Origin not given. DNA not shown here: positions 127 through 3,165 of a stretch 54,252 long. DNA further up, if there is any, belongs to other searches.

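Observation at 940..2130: Complete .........-type intein splitting SpoVR inside its conserved NEGWA/SYWH motif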

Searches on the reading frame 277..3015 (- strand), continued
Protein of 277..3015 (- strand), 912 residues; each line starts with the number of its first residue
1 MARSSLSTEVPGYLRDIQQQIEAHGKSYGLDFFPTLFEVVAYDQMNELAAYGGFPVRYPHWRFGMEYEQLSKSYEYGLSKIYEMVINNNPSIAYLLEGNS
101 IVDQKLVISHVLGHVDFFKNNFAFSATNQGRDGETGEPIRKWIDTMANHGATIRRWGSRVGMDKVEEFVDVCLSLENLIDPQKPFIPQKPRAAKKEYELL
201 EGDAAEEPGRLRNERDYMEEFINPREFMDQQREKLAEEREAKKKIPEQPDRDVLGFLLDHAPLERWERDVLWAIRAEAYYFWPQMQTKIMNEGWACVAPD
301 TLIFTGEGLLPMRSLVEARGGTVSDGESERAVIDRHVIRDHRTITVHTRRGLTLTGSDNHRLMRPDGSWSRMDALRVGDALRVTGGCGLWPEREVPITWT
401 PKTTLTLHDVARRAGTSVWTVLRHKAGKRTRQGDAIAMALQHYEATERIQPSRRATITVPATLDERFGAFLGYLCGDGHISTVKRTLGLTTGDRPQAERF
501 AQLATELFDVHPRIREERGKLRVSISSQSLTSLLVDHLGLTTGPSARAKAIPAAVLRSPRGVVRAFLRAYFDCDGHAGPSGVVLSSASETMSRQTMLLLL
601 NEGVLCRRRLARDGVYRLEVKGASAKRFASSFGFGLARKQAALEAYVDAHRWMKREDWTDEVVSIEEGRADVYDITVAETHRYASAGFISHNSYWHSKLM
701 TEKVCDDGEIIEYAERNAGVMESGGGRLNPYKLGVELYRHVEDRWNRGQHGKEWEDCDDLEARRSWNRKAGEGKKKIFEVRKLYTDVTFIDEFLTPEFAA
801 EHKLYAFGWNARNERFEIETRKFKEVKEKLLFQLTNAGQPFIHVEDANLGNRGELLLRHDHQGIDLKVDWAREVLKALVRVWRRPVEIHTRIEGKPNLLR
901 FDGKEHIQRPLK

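Call 38: find_encoding_contigs(protein=P0001, flank=6000, max_places=2)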
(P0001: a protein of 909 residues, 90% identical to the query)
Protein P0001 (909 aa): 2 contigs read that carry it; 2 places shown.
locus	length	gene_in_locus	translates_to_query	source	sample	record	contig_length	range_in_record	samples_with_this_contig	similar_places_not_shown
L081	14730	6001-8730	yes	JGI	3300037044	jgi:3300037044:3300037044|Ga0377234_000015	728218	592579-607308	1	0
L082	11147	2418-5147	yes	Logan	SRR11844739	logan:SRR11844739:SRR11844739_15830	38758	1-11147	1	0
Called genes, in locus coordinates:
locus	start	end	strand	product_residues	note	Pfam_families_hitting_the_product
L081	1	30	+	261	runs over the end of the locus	-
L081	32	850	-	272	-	PF00459:Inositol_P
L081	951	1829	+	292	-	PF00753:Lactamase_B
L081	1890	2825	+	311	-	-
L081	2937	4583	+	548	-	PF00069:Pkinase, PF07714:PK_Tyr_Ser-Thr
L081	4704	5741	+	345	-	-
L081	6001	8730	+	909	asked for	PF04293:SpoVR, PF14890:Intein_splicing (weak), PF14528:LAGLIDADG_3, PF04293:SpoVR, PF24755:SpoVR_C (weak)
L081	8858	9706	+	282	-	-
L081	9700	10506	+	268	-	PF14344:DUF4397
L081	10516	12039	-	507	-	PF00732:GMC_oxred_N, PF00890:FAD_binding_2 (faint), PF05199:GMC_oxred_C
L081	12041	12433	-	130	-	-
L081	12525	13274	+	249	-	-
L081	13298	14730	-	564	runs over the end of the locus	PF11617:Cu-binding_MopE (weak)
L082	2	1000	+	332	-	?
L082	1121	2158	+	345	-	-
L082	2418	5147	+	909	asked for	PF04293:SpoVR, PF14890:Intein_splicing (weak), PF14528:LAGLIDADG_3, PF04293:SpoVR, PF24755:SpoVR_C (weak)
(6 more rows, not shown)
